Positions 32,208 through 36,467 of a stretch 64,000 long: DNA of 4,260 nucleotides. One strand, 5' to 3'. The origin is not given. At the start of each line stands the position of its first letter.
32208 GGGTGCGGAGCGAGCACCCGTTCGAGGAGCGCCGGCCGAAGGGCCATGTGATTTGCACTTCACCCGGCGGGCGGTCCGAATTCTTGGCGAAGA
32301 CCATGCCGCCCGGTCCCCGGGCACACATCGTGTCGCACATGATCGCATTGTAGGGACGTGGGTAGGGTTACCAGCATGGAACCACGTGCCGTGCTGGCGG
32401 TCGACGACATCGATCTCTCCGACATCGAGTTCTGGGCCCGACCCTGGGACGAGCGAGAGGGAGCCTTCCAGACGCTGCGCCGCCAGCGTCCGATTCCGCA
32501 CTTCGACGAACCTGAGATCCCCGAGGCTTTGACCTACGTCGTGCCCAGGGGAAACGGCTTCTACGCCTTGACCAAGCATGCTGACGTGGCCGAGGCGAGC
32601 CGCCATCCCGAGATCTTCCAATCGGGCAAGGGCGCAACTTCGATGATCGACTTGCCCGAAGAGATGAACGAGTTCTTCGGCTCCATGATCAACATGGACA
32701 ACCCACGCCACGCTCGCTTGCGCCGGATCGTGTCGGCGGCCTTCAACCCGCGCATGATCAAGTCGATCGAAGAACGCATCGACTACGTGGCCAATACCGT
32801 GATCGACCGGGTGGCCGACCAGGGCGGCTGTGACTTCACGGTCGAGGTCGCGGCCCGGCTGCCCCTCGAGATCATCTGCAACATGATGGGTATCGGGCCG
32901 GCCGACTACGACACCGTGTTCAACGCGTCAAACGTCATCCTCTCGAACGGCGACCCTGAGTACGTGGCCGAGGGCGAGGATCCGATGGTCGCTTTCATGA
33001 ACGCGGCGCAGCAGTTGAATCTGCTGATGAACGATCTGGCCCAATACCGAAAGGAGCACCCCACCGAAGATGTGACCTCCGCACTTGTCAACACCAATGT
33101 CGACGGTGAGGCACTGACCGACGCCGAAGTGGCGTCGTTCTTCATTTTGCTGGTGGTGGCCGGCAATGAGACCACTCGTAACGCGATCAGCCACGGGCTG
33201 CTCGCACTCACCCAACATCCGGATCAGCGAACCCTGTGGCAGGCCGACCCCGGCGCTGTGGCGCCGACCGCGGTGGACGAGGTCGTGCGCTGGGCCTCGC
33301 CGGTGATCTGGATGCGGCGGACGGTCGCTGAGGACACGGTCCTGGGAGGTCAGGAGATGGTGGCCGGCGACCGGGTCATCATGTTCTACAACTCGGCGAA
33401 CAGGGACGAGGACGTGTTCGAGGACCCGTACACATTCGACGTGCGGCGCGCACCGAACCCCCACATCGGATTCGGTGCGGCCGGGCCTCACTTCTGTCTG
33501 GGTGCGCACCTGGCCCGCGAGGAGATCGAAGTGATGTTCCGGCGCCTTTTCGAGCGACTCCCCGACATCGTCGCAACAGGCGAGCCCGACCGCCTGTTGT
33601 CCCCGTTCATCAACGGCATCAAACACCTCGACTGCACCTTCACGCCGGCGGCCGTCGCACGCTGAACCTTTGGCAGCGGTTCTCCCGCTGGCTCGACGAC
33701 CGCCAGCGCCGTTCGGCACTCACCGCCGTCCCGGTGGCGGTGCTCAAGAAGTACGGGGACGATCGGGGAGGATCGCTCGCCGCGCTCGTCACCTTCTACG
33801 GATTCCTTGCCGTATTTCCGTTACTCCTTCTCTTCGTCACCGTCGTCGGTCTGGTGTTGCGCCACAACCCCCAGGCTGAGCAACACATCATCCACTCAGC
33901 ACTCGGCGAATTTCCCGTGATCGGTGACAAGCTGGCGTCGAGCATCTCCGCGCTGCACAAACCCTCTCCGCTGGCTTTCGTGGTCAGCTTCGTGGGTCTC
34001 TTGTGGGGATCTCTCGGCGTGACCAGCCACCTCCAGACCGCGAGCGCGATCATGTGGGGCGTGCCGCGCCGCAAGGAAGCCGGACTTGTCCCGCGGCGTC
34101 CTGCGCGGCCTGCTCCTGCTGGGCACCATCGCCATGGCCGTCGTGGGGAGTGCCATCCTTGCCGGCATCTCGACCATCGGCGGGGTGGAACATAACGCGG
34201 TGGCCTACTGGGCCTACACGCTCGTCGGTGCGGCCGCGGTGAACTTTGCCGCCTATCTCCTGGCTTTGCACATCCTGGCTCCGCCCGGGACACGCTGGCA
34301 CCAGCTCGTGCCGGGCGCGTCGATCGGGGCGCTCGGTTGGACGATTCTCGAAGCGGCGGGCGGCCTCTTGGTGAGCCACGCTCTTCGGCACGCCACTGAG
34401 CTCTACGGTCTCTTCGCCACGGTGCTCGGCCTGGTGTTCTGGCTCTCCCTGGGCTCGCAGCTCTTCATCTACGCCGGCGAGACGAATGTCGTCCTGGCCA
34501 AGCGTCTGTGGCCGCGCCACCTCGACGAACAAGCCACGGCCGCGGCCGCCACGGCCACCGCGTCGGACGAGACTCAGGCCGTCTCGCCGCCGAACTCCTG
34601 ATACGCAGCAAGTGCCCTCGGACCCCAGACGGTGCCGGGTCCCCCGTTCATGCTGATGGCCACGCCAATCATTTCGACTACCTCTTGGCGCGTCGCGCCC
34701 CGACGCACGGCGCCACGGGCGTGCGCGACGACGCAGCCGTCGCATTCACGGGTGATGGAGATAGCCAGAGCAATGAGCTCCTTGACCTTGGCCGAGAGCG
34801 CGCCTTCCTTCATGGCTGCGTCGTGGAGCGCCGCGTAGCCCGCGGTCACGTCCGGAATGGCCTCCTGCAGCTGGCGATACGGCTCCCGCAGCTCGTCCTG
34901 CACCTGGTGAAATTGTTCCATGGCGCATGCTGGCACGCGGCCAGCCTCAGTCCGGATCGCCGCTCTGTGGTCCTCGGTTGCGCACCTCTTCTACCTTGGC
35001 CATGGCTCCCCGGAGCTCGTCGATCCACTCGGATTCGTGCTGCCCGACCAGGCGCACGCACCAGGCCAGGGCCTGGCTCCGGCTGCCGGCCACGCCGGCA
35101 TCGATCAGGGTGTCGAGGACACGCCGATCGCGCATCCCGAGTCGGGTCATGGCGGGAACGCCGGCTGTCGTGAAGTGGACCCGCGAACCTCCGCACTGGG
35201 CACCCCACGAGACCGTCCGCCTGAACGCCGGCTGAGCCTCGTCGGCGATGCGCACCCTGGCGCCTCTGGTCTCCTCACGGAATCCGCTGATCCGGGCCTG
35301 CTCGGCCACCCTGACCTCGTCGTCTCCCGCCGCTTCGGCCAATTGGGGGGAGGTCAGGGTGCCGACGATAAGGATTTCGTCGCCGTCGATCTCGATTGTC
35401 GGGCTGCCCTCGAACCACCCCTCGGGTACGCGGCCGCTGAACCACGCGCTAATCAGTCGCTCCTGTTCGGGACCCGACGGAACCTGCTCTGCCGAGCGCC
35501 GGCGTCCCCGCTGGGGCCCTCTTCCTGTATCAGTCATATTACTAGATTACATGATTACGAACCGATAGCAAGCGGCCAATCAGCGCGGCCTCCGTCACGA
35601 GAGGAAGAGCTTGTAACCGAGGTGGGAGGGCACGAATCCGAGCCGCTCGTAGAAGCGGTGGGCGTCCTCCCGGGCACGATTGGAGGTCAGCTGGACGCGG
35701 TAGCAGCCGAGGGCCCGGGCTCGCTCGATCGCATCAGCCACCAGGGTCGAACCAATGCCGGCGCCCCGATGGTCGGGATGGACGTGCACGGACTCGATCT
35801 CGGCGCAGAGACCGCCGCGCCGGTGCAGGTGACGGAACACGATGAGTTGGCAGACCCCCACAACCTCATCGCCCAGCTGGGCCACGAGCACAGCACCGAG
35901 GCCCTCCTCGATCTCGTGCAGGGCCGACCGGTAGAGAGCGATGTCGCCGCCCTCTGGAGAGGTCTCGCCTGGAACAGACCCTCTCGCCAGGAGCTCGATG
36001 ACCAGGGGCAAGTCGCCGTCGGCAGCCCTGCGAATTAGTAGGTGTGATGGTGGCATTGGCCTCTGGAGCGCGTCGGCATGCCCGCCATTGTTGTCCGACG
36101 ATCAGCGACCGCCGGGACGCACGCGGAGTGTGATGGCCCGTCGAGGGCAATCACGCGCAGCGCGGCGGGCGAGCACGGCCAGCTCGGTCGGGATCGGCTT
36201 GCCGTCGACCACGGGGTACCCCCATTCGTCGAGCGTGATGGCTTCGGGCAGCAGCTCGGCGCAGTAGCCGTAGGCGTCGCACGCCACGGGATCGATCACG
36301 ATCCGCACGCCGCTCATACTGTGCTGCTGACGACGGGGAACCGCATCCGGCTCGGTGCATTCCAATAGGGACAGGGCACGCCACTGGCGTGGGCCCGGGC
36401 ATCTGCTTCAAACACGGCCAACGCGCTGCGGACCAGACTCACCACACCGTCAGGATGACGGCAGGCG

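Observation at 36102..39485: Five-gene overlapping operon: anchor protein, ApbE, ferric-reductase-like TM protein, NuoF-like protein, ferredoxin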

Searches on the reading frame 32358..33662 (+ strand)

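Call 86: search_protein_families(library=pfam, max_evalue=0.00001, proteins=[window:32358-33662:+])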
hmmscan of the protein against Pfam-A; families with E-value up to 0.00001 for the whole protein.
window:32358-33662:+ (435 aa): 1 family
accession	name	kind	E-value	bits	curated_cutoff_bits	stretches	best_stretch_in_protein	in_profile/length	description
PF00067.27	p450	-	1.6e-25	90.3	22.8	1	305-400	327-431/462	Cytochrome P450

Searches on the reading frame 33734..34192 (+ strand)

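Call 86: search_protein_families(library=pfam, max_evalue=0.00001, proteins=[window:33734-34192:+])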
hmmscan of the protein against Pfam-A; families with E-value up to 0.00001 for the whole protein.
window:33734-34192:+ (153 aa): 1 family
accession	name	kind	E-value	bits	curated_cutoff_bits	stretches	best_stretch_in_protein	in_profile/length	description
PF03631.20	Virul_fac_BrkB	-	7.8e-15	55.7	33.7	1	9-114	2-106/259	Virulence factor BrkB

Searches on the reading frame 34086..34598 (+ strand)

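Call 86: search_protein_families(library=pfam, max_evalue=0.00001, proteins=[window:34086-34598:+])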
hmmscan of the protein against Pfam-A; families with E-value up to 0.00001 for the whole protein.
window:34086-34598:+ (171 aa): 1 family
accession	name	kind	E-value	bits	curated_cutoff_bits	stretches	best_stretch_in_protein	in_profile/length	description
PF03631.20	Virul_fac_BrkB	-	3.5e-14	53.5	33.7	1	8-140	125-258/259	Virulence factor BrkB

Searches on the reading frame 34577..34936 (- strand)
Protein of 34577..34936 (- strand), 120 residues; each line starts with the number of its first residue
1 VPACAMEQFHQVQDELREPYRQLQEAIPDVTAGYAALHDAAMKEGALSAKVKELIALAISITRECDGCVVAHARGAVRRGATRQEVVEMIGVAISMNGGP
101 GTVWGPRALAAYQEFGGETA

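Call 9: search_protein_families(library=pfam, max_evalue=0.1, proteins=[window:34577-34936:-])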
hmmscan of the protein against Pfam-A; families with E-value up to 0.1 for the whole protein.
window:34577-34936:- (120 aa): 2 families
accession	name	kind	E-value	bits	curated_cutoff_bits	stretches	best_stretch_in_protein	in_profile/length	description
PF02627.25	CMD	-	5e-21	74.9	23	1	28-105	1-78/84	Carboxymuconolactone decarboxylase family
PF04012.17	PspA_IM30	-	0.096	12.7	33.9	0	8-48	13-53/220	PspA/IM30 family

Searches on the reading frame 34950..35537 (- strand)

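Call 9: search_protein_families(library=pfam, max_evalue=0.1, proteins=[window:34950-35537:-])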
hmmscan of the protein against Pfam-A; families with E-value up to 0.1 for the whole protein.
window:34950-35537:- (196 aa): 1 family
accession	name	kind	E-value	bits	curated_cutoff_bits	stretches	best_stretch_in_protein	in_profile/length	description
PF22421.1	SYY_C-terminal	-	0.075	13.4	27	0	125-156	7-37/83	Tyrosine--tRNA ligase SYY-like C-terminal domain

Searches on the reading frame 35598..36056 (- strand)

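Call 9: search_protein_families(library=pfam, max_evalue=0.1, proteins=[window:35598-36056:-])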
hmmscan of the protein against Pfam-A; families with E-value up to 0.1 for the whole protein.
window:35598-36056:- (153 aa): 9 families
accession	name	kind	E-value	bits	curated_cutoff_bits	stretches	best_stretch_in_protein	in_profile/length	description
PF00583.31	Acetyltransf_1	-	4e-22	79.1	20.7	1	49-141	27-116/116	Acetyltransferase (GNAT) family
PF13508.13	Acetyltransf_7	-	4.3e-17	62.7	27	1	55-142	4-83/84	Acetyltransferase (GNAT) domain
PF13673.13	Acetyltransf_10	-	8.1e-10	39.2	23.6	1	45-143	22-109/128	Acetyltransferase (GNAT) domain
PF08445.16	FR47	-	6.4e-08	32.9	22.1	1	85-141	22-77/86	FR47-like protein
PF13527.13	Acetyltransf_9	-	9e-07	29.4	25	1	8-141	2-124/127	Acetyltransferase (GNAT) domain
PF13302.13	Acetyltransf_3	-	1.5e-05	26.2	25.4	1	6-142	2-138/138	Acetyltransferase (GNAT) domain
PF14542.12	Acetyltransf_CG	-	8.5e-05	23.1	30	1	84-117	24-57/80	GCN5-related N-acetyl-transferase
PF13480.13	Acetyltransf_6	-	0.00019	22.1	22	1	39-123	56-134/143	Acetyltransferase (GNAT) domain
PF24553.2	Rv0428c_C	-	0.049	13.7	27.2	0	87-145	162-219/224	Probable histone acetyltransferase Rv0428c C-terminal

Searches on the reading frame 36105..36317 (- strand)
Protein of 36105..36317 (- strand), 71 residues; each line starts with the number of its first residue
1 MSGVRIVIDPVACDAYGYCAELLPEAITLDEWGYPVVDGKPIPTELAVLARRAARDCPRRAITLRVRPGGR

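Call 9: search_protein_families(library=pfam, max_evalue=0.1, proteins=[window:36105-36317:-])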
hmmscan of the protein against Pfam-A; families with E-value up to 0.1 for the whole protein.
window:36105-36317:- (71 aa): 2 families
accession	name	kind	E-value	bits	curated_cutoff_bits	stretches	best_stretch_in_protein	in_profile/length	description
PF13459.11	Fer4_15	-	1e-10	42.6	22.4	1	6-63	1-65/66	4Fe-4S single cluster domain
PF13370.11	Fer4_13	-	0.00057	21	24.5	1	8-63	1-57/58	4Fe-4S single cluster domain of Ferredoxin I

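Call 93: search_protein_families(library=ncbifam, max_evalue=1, proteins=[window:36105-36317:-])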
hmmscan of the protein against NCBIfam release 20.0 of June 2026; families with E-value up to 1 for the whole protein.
window:36105-36317:- (71 aa): 2 families
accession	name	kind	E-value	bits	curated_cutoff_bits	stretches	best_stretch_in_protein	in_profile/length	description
NF041778.1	hetero_SS_HdrA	equivalog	0.06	11.1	1400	1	5-27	610-633/771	ferredoxin:CoB-CoM heterodisulfide reductase subunit HdrA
NF007203.0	PRK09624.1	equivalog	0.11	12.7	171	1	15-64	59-100/105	pyuvate ferredoxin oxidoreductase subunit delta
